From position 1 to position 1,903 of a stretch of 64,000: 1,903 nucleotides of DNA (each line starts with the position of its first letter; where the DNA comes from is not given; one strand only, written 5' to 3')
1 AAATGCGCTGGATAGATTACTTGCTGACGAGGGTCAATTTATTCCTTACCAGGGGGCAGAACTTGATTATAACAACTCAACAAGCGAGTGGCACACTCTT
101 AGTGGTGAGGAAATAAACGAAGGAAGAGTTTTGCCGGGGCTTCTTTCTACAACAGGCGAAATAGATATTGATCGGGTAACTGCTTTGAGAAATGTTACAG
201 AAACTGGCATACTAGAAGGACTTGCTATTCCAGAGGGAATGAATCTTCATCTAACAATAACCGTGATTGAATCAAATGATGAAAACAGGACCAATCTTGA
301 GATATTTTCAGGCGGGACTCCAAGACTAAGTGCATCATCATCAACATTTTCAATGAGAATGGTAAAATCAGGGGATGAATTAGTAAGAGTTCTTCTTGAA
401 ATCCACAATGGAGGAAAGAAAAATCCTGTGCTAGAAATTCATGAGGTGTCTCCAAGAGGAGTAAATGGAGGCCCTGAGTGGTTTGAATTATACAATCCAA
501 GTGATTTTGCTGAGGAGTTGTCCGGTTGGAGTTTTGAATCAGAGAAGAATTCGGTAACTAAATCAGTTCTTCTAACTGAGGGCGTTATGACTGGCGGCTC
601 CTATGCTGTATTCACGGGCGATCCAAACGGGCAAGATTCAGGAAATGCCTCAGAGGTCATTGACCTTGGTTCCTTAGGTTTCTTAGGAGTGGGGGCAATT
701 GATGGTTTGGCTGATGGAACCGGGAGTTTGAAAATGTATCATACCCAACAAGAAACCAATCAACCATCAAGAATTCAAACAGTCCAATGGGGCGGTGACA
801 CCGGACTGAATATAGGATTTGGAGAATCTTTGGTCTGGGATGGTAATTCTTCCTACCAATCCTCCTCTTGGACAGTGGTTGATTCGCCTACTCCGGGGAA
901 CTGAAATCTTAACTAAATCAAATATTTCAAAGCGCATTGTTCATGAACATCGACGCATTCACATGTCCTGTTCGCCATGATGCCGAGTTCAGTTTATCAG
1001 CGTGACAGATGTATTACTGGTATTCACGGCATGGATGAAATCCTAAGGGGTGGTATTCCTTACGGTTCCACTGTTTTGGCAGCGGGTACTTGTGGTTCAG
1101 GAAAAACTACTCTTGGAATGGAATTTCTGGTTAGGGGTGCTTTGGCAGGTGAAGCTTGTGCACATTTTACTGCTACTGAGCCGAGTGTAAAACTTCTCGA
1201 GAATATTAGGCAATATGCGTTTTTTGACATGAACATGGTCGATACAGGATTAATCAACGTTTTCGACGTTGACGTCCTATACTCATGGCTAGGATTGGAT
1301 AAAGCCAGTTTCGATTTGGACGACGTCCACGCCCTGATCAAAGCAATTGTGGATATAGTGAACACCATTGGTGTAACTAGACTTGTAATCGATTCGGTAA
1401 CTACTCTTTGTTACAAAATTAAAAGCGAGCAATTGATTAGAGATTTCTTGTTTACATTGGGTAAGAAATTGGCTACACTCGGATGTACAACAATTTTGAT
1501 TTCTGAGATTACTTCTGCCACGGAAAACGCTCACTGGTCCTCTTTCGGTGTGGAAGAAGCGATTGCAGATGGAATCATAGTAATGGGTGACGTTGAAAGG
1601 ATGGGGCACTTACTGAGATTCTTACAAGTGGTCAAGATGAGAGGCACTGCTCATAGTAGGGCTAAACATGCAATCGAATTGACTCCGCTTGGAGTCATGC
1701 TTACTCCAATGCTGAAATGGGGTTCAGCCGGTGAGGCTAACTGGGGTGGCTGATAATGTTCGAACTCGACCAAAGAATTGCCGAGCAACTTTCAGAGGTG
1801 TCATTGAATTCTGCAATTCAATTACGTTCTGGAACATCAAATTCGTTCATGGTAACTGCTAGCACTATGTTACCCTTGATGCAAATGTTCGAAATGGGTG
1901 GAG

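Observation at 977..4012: Tandem trio of KaiC-like RecA-fold proteins, one catalytic and two pseudo-ATPases, followed by a UbiE-like methyltransferase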

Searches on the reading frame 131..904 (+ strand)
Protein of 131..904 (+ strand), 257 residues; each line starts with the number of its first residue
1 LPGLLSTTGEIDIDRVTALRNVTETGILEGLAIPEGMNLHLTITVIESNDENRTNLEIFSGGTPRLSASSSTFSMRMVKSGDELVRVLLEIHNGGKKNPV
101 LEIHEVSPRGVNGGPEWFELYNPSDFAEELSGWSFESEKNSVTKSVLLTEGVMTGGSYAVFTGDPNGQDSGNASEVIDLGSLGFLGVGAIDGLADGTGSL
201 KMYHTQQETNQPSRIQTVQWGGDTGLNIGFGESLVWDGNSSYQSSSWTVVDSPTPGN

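Call 3: search_protein_families(library=pfam, proteins=[window:131-904:+], max_evalue=1)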
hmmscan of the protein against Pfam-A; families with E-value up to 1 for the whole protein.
window:131-904:+ (257 aa): 1 family
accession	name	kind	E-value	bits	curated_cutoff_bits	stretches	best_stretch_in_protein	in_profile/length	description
PF00932.25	LTD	-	2.5e-08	34.7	34.3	1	98-174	5-82/109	Lamin Tail Domain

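Call 4: search_protein_families(library=ncbifam, proteins=[window:131-904:+], max_evalue=1)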
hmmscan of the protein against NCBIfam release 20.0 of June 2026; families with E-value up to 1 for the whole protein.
window:131-904:+ (257 aa): 0 families

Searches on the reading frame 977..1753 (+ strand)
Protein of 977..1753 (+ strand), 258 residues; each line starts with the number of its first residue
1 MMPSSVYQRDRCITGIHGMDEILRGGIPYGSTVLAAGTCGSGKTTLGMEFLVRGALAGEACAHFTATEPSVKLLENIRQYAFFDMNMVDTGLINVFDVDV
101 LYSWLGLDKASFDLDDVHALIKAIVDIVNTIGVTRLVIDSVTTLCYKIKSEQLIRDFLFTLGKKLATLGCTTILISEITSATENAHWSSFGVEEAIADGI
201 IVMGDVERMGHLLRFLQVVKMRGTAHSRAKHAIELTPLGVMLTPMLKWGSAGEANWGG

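Call 3: search_protein_families(library=pfam, proteins=[window:977-1753:+], max_evalue=1)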
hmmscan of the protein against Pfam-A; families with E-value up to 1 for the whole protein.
window:977-1753:+ (258 aa): 3 families
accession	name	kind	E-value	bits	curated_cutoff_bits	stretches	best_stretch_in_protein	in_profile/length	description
PF06745.19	ATPase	-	1.1e-51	175.9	26.6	1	14-244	3-228/231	KaiC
PF00154.27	RecA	-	0.031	14.2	27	1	14-66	35-88/262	recA bacterial DNA recombination protein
PF13481.12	AAA_25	-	0.033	14.2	27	1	20-61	23-63/195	AAA domain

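Call 4: search_protein_families(library=ncbifam, proteins=[window:977-1753:+], max_evalue=1)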
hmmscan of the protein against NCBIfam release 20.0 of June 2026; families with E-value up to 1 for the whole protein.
window:977-1753:+ (258 aa): 18 families
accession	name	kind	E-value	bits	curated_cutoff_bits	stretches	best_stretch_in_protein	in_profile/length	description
TIGR03877.1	thermo_KaiC_1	hypoth_equivalog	1.3e-37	129.5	307.25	1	11-244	3-234/238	KaiC domain-containing protein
NF006799.0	PRK09302.1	equivalog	2.9e-37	128.4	408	1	10-245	11-241/515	circadian clock protein KaiC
TIGR03880.1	KaiC_arch_3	hypoth_equivalog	9.3e-32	110.4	249.45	1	15-241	1-216/224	KaiC domain-containing protein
TIGR03881.1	KaiC_arch_4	hypoth_equivalog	1.2e-31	110.2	247.8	1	11-237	2-222/231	KaiC domain-containing protein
TIGR02655.1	circ_KaiC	equivalog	4.2e-28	98.3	546.25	1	12-245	3-231/484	circadian clock protein KaiC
NF004723.0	PRK06067.1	subfamily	4.1e-14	52.7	194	1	14-228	18-219/243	flagellar accessory protein FlaH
TIGR03878.1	thermo_KaiC_2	hypoth_equivalog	7.1e-11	41.9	232.2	1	25-239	31-250/259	KaiC domain-containing protein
NF052589.1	ArlH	equivalog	1.3e-08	34.9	215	1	19-225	9-204/229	archaellum protein ArlH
NF006320.0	PRK08533.1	equivalog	9.4e-05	22.1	215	1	19-177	13-161/230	flagellar accessory protein FlaH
NF006861.0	PRK09361.1-1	equivalog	0.00013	21.6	278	1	12-148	5-128/235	DNA repair and recombination protein RadB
TIGR02237.1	recomb_radB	equivalog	0.00071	19.5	172.4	1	19-168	1-132/210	DNA repair and recombination protein RadB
TIGR00416.1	sms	equivalog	0.00072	18.4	403.05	1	9-71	73-134/454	DNA repair protein RadA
NF004629.0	PRK05973.1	equivalog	0.0026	16.8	156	1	27-80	61-114/237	DNA helicase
TIGR03600.1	phage_DnaB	exception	0.0062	15.6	498.65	1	14-92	179-258/421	phage replicative helicase, DnaB family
NF003301.0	PRK04301.1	equivalog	0.0089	15.2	259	1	11-55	82-126/316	DNA repair and recombination protein RadA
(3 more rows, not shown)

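Call 61: list_cluster_members(proteins=[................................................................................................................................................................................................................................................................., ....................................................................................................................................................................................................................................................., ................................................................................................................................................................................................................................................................, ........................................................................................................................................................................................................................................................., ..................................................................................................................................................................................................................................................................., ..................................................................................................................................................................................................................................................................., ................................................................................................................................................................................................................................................, window:977-1753:+, window:2351-3154:+, window:3209-4012:+])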
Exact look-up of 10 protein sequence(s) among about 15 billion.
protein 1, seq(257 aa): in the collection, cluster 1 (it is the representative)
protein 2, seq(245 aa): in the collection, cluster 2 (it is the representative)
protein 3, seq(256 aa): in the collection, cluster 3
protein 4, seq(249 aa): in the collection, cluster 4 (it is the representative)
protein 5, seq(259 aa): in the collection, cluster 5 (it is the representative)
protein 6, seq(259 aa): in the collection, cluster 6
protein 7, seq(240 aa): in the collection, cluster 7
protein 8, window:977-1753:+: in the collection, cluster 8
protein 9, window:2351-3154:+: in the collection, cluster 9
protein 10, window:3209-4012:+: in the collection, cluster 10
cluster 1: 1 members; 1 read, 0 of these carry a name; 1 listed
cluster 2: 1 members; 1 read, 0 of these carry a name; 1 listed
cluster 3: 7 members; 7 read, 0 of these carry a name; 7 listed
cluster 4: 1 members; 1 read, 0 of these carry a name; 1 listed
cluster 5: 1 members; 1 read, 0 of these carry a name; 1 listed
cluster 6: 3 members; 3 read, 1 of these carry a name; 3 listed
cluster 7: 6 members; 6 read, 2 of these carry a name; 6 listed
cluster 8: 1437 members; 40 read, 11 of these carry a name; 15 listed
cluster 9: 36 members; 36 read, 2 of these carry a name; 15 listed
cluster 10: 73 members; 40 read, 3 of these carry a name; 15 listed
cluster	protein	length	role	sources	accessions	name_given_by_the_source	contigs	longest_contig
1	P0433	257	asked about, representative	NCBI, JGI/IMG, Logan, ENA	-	-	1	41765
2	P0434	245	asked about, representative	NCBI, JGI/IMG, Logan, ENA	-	-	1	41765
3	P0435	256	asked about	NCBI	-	-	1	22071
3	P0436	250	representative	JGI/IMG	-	-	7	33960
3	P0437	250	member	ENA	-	-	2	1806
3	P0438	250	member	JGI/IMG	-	-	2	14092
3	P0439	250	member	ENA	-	-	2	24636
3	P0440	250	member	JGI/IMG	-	-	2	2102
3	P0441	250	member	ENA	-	-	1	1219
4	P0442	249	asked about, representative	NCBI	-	-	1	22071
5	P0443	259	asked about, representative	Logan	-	-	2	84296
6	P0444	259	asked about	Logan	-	-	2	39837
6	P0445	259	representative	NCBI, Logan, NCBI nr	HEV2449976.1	MAG TPA: ATPase domain-containing protein [Thermoplasmata archaeon] | ATPase domain-containing protein [Thermoplasmata archaeon]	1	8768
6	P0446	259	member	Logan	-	-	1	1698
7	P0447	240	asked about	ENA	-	-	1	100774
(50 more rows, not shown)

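Call 68: search_solved_structures(query=A6, max_evalue=0.00001)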
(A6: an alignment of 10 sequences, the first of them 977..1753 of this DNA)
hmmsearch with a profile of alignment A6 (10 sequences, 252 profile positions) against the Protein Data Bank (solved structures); distinct sequences matched with E-value up to 0.00001: 55.
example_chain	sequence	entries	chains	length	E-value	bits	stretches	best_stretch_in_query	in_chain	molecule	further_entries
8zn5_B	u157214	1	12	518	4.2e-74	252.3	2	11-244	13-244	KaiC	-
8zn6_F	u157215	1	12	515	6.7e-66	225.4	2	5-244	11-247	KaiC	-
7s65_A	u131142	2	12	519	1.2e-64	221.3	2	8-244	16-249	Circadian clock protein kinase KaiC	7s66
3s1a_A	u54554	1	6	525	3.1e-64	220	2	8-244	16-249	Circadian clock protein kinase kaiC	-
9ofh_A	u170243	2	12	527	3.2e-64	219.9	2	8-244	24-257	Circadian clock oscillator protein KaiC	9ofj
3k0f_A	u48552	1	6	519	3.5e-64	219.8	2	8-244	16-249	Circadian clock protein kinase KaiC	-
3jzm_A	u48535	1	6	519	3.6e-64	219.8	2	8-244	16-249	Circadian clock protein kinase kaiC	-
7dyk_A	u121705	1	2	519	4.4e-64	219.5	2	8-244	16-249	Circadian clock protein kinase KaiC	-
7dye_A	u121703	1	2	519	4.8e-64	219.4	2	8-244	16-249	Circadian clock protein kinase KaiC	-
7x1z_A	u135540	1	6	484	5.2e-64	219.2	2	12-244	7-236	Circadian clock oscillator protein KaiC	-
4dug_A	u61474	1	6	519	6e-64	219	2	8-244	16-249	Circadian clock protein kinase kaiC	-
8wve_A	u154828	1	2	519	6.8e-64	218.9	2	8-244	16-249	Circadian clock oscillator protein KaiC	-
7x1y_A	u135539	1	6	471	7.1e-64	218.8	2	12-244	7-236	Circadian clock oscillator protein KaiC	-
7wdc_A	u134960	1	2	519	8.1e-64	218.6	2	8-244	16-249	Circadian clock protein kinase KaiC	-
3k09_A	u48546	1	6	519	8.8e-64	218.5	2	8-244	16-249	Circadian clock protein kinase kaiC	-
2dr3_A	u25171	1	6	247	2.1e-44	155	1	11-249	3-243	UPF0273 protein PH0284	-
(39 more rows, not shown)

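Call 94: search_solved_structures(query=window:977-1753:+, max_evalue=1e-20, show_alignments=1)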
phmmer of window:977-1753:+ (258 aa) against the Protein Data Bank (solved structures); distinct sequences matched with E-value up to 1e-20: 43.
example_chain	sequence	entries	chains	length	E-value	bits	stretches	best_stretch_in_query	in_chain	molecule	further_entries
8zn5_B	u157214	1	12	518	2e-40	142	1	11-245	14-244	KaiC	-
7s65_A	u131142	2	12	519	1.3e-39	139.3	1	13-245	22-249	Circadian clock protein kinase KaiC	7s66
7x1z_A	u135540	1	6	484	4.8e-39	137.4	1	14-245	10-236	Circadian clock oscillator protein KaiC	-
3s1a_A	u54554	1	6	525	5.8e-39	137.2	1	13-245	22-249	Circadian clock protein kinase kaiC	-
9ofh_A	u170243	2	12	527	5.9e-39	137.1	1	13-245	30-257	Circadian clock oscillator protein KaiC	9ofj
3k0f_A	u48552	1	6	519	6.3e-39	137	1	13-245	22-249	Circadian clock protein kinase KaiC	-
3jzm_A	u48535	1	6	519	6.5e-39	137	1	13-245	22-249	Circadian clock protein kinase kaiC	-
7x1y_A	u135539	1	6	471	7e-39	136.9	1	14-245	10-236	Circadian clock oscillator protein KaiC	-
7dye_A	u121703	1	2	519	8.9e-39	136.6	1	13-245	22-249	Circadian clock protein kinase KaiC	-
3k09_A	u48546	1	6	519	1.3e-38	136.1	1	13-245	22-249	Circadian clock protein kinase kaiC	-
4dug_A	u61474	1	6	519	2.1e-38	135.4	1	13-245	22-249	Circadian clock protein kinase kaiC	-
3k0e_A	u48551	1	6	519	2.3e-38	135.2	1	13-245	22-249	Circadian clock protein kinase KaiC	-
7dyk_A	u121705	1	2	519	2.3e-38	135.2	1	13-245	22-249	Circadian clock protein kinase KaiC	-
7wdc_A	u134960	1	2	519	2.3e-38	135.2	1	13-245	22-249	Circadian clock protein kinase KaiC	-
1u9i_A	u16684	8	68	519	2.3e-38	135.2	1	13-245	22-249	KaiC | Circadian clock protein kinase kaiC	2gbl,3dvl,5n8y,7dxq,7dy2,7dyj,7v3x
2dr3_A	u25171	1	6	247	5.4e-31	111.1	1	11-244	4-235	UPF0273 protein PH0284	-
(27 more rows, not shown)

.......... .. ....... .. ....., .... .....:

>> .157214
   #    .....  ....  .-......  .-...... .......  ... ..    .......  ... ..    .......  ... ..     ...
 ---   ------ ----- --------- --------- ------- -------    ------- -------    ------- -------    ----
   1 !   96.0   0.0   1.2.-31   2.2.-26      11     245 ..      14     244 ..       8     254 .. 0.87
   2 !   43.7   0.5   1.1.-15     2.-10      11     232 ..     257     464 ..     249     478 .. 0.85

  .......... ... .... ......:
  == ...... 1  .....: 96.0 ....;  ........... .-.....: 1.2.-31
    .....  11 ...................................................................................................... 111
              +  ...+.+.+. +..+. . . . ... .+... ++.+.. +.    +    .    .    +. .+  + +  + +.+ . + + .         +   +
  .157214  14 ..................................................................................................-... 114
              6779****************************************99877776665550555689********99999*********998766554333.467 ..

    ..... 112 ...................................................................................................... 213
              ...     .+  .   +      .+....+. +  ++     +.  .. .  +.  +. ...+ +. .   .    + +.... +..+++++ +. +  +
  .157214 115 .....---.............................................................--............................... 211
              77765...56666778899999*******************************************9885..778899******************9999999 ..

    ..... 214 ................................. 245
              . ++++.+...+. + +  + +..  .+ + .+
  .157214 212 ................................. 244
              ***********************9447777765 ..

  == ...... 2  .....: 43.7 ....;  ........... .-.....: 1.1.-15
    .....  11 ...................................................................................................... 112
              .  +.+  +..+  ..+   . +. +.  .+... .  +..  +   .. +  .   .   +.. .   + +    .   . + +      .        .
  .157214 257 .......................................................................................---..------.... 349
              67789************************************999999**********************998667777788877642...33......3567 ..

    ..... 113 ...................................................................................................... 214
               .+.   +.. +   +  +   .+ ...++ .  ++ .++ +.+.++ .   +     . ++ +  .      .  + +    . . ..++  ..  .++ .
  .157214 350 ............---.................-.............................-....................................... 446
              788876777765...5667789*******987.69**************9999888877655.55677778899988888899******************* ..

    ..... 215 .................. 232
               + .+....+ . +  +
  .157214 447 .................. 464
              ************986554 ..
